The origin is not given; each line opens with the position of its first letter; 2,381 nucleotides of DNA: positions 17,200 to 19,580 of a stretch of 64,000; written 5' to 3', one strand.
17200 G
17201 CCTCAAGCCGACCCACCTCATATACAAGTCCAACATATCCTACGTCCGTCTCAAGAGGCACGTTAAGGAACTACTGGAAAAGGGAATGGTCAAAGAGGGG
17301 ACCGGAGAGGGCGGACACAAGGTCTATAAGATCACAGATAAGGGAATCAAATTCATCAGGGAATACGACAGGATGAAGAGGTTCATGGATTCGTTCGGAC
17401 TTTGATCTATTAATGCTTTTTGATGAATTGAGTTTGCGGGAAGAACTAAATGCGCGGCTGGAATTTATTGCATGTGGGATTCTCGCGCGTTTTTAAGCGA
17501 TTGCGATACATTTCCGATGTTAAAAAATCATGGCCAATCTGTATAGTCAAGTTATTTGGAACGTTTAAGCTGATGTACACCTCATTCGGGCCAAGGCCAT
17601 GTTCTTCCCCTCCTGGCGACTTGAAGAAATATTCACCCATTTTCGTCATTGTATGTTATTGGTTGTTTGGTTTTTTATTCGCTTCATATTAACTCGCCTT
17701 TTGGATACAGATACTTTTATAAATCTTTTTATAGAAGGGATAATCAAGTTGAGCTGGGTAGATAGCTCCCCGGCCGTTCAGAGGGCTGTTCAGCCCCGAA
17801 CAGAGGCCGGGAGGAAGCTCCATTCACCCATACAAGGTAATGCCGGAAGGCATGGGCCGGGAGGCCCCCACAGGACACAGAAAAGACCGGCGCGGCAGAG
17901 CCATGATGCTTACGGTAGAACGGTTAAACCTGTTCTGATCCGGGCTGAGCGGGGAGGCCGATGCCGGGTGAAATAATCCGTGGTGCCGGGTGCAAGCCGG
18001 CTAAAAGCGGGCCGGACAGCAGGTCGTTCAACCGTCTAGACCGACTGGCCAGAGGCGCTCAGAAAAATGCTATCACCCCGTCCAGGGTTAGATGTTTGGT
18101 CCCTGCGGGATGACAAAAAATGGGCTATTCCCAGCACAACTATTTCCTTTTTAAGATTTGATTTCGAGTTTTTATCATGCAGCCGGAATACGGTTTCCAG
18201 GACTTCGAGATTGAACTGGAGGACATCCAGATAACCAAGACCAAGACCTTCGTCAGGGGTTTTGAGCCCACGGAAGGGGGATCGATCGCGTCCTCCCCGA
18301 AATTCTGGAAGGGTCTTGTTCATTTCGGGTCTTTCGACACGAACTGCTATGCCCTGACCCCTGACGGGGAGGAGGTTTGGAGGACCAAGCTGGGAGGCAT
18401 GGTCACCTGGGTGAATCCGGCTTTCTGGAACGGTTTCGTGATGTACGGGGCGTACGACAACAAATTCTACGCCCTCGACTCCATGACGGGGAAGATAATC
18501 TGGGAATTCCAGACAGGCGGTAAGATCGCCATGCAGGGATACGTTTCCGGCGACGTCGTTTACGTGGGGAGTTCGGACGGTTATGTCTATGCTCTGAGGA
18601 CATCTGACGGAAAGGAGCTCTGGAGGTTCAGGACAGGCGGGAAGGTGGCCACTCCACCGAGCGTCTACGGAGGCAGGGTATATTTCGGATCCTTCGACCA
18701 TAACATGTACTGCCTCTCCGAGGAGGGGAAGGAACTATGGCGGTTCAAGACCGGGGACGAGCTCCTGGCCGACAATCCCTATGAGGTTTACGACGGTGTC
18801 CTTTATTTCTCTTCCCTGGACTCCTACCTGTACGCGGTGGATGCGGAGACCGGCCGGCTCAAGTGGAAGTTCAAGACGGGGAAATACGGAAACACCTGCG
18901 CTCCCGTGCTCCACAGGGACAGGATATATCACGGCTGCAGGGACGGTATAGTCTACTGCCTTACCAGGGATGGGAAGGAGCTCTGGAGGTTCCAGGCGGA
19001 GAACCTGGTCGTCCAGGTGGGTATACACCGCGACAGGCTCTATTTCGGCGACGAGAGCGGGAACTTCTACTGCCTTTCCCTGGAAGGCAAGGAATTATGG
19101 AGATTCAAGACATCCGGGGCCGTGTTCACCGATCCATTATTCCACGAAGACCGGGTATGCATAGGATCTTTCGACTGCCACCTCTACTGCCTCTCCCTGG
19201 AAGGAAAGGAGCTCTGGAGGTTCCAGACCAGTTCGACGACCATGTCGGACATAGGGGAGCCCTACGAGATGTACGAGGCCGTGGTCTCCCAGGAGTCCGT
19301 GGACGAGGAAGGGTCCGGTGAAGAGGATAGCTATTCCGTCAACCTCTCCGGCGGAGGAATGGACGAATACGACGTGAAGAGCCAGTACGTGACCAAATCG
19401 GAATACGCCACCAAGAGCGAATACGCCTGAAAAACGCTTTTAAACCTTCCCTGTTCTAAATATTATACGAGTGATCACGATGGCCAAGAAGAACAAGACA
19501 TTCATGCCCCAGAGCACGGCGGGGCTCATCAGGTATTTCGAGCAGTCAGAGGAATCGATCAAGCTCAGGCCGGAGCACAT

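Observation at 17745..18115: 370-nt GC-rich structured island inside a 770-bp AT-rich intergenic region: second ncRNA candidate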

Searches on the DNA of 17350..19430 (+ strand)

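Call 4: search_rna_families(source=window, start=17350, end=18250, threshold=evalue, max_evalue=10, show_alignments=5)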
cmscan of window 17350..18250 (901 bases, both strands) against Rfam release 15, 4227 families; matches with E-value up to 10: 2.
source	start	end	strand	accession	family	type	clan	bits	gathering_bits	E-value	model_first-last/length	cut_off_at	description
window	17757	18131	+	RF00373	RNaseP_arch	Gene; ribozyme;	CL00002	74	84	1.9e-20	1-288/288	no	Archaeal RNase P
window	17739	17818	+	RF02937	Clostridiales-2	Gene; sRNA;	-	13.1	58.6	6.2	1-82/82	no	Clostridiales-2 RNA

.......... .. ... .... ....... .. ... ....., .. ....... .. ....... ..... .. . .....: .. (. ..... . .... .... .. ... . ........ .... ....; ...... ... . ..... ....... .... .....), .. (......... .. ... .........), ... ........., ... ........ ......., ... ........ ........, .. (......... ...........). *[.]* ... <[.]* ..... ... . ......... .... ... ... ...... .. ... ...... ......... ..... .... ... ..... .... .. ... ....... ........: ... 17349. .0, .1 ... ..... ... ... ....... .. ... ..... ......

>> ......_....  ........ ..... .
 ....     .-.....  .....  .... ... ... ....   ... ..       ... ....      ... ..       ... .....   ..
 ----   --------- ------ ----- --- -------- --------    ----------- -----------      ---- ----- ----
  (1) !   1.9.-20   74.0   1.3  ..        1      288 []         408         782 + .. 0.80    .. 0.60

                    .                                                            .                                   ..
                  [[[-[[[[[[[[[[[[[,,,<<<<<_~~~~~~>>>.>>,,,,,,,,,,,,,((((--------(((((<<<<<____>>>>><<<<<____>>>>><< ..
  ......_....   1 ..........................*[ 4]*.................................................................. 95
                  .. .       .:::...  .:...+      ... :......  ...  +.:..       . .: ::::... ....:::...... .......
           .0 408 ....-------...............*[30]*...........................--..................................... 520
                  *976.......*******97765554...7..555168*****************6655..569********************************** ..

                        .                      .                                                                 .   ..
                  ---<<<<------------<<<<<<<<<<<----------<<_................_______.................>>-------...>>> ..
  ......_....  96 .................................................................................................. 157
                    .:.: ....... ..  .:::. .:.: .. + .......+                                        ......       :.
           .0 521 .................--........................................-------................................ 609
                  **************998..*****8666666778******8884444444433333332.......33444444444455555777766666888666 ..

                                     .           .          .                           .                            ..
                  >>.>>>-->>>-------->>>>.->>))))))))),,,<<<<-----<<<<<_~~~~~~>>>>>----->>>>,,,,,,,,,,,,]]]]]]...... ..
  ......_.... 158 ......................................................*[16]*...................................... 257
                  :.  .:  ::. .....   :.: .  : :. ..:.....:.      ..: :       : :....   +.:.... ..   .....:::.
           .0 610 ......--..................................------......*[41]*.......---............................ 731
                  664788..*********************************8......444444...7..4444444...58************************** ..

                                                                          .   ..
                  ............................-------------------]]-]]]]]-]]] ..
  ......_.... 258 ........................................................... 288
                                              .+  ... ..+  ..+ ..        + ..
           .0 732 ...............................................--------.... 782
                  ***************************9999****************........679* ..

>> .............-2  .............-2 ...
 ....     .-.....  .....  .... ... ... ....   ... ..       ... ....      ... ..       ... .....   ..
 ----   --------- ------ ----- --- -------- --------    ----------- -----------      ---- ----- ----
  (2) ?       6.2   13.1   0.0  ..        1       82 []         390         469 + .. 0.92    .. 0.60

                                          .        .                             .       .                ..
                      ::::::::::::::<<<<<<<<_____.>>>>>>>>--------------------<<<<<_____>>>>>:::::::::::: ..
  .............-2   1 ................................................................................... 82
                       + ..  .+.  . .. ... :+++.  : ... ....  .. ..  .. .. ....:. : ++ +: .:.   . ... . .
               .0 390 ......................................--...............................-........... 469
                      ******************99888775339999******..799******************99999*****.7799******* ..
